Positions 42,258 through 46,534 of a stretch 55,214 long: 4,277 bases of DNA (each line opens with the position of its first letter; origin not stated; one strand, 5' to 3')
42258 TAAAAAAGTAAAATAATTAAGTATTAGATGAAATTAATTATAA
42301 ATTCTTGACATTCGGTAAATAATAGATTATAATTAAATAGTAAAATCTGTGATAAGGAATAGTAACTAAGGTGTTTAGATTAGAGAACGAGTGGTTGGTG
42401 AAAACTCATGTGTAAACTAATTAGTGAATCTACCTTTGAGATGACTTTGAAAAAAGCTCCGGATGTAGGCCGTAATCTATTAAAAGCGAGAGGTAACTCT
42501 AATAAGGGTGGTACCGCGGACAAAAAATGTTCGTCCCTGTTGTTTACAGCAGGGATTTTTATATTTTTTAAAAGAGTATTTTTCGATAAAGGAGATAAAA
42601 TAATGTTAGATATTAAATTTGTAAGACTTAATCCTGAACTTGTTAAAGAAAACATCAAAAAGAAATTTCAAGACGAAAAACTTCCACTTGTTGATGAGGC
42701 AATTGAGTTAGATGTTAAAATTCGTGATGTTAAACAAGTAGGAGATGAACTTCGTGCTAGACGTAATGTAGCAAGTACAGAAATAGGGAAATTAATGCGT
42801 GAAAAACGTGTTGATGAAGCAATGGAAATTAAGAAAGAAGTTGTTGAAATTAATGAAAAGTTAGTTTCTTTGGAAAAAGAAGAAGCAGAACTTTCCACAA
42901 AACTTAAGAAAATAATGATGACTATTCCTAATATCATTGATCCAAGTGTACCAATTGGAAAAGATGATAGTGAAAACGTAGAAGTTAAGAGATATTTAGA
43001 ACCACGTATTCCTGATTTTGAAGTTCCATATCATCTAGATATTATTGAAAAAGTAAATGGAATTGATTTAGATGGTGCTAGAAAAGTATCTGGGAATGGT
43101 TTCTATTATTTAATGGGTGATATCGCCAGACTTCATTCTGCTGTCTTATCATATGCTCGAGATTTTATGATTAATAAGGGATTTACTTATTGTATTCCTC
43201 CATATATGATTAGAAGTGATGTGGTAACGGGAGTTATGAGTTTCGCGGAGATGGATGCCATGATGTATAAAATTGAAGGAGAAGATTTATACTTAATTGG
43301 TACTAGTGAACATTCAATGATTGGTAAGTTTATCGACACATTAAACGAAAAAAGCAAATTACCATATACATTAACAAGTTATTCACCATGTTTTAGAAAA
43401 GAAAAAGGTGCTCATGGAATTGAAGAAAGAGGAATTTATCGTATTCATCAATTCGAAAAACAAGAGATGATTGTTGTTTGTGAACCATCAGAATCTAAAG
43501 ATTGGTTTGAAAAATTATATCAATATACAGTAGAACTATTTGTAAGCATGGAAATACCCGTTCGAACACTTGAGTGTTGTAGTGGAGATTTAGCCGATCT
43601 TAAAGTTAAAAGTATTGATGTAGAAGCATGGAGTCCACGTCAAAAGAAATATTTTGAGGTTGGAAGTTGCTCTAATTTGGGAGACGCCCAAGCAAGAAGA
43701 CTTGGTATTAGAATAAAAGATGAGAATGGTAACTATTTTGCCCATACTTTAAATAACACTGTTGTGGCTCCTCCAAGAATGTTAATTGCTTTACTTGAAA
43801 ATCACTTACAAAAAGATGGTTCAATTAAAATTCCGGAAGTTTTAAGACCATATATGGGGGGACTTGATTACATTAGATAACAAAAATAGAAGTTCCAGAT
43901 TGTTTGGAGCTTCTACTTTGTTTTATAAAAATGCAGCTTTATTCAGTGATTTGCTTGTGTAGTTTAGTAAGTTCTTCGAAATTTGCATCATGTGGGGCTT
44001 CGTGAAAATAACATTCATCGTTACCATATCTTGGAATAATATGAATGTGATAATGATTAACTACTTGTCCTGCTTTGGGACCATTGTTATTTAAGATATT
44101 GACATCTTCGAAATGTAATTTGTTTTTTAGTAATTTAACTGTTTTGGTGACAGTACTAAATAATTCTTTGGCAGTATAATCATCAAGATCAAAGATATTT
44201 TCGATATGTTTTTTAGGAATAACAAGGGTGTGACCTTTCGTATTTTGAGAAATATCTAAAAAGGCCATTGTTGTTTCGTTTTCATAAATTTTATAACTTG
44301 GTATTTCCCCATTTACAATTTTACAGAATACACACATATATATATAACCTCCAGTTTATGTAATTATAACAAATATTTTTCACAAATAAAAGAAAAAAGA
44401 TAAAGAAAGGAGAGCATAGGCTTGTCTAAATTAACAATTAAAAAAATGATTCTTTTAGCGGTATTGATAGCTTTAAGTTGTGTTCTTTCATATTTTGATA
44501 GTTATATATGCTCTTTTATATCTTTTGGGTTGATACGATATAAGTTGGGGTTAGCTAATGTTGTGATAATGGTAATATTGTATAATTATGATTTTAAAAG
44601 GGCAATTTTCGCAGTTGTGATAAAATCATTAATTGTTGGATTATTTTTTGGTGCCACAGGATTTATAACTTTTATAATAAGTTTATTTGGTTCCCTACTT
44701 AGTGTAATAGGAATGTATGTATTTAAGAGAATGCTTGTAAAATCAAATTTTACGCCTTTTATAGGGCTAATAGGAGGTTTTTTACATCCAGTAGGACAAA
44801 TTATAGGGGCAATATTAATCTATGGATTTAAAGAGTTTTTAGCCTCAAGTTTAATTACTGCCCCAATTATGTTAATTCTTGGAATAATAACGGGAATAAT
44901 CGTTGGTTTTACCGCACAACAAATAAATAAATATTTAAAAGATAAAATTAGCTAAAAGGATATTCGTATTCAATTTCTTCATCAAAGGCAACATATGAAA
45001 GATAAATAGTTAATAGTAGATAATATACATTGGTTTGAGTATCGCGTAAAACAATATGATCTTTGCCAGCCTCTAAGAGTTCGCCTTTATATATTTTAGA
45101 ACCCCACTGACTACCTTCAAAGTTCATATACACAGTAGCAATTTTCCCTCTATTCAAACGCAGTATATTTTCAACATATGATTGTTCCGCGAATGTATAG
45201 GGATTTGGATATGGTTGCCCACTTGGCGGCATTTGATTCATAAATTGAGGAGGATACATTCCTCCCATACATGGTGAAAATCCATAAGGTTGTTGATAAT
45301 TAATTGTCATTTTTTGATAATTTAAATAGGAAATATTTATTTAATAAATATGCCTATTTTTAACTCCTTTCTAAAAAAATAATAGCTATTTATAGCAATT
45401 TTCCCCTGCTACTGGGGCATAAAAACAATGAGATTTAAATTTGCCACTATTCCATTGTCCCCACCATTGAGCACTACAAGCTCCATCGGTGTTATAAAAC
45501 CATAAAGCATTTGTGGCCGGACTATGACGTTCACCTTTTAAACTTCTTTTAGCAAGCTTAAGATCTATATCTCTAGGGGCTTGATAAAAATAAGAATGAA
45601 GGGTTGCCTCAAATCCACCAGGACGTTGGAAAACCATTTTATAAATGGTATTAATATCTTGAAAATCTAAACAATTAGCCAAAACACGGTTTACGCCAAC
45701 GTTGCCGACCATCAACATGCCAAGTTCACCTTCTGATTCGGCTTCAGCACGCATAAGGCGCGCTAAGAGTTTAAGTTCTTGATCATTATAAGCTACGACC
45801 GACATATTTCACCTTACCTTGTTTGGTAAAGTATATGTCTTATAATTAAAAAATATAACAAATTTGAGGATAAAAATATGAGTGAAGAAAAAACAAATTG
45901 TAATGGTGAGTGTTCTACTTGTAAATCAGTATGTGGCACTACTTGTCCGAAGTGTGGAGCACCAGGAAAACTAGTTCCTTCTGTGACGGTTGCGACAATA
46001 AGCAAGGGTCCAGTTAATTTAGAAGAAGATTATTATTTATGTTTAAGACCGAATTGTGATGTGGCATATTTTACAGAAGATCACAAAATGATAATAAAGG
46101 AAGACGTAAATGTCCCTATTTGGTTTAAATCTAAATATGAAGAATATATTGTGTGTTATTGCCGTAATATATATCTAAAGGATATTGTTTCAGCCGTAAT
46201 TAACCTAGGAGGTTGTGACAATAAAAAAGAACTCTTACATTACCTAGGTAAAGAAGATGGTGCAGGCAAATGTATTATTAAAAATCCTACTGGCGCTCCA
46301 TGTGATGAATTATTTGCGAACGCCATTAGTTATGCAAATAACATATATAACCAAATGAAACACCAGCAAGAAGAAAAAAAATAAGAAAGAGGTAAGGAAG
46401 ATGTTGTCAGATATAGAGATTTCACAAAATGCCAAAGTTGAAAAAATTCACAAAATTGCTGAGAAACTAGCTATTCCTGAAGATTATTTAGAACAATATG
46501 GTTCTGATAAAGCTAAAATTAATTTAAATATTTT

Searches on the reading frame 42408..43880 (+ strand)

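Call 58: search_protein_families(library=pfam, proteins=[window:42408-43880:+], max_evalue=0.00001)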
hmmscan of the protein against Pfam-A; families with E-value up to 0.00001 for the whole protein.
window:42408-43880:+ (490 aa): 2 families
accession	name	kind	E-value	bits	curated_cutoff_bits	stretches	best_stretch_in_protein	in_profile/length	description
PF00587.30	tRNA-synt_2b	-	4.4e-31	108.8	29.3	1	291-466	8-179/179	tRNA synthetase class II core domain (G, H, P, S and T)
PF02403.27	Seryl_tRNA_N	-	5.9e-25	88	28.2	1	66-176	1-107/108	Seryl-tRNA synthetase N-terminal domain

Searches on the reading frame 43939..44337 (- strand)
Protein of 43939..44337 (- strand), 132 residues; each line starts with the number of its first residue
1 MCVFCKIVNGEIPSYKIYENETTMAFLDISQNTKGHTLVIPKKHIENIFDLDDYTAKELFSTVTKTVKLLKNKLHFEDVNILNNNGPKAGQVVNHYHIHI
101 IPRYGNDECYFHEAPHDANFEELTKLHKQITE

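Call 58: search_protein_families(library=pfam, proteins=[window:43939-44337:-], max_evalue=0.00001)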
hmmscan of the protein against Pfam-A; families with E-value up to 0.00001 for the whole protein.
window:43939-44337:- (132 aa): 2 families
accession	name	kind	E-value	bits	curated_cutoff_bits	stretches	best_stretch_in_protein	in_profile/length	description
PF01230.28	HIT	-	4.3e-29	101.5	21.5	1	10-105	2-97/98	HIT domain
PF11969.13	DcpS_C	-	9.4e-16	58.7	24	1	2-102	2-101/114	Scavenger mRNA decapping enzyme C-term binding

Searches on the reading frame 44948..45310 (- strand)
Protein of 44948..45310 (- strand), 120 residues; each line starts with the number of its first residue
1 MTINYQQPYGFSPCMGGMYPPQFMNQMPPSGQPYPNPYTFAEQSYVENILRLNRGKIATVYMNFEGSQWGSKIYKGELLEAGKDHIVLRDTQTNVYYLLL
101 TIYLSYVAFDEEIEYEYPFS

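Call 58: search_protein_families(library=pfam, proteins=[window:44948-45310:-], max_evalue=0.00001)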
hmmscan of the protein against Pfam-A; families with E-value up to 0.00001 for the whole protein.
window:44948-45310:- (120 aa): 1 family
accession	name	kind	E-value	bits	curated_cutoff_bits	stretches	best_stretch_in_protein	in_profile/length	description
PF09671.16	Spore_GerQ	-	1.8e-34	117.9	25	1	42-115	2-76/76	Spore coat protein (Spore_GerQ)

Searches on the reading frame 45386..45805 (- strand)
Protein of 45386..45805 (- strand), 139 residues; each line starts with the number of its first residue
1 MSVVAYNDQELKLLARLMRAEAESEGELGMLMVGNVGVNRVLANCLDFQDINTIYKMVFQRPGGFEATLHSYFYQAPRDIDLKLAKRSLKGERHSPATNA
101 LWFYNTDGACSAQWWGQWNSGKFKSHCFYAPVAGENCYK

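Call 58: search_protein_families(library=pfam, proteins=[window:45386-45805:-], max_evalue=0.00001)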
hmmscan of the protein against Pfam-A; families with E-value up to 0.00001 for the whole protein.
window:45386-45805:- (139 aa): 1 family
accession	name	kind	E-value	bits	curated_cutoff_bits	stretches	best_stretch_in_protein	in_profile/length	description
PF07486.17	Hydrolase_2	-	5.1e-16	59.6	27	1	25-129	2-100/100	Cell Wall Hydrolase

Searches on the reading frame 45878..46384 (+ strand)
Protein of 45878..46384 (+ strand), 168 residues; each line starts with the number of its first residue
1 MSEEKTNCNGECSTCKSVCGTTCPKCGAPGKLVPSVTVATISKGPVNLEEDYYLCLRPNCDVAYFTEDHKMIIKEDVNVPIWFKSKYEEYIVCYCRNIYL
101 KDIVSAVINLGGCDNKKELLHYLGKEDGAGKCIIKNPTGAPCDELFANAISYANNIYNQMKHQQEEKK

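Call 58: search_protein_families(library=pfam, proteins=[window:45878-46384:+], max_evalue=0.00001)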
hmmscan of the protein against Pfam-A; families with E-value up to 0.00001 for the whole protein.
window:45878-46384:+ (168 aa): 1 family
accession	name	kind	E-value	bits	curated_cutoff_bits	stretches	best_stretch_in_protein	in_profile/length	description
PF18423.6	zf_CopZ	-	1.6e-14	54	28.4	1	21-77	2-61/62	Zinc binding domain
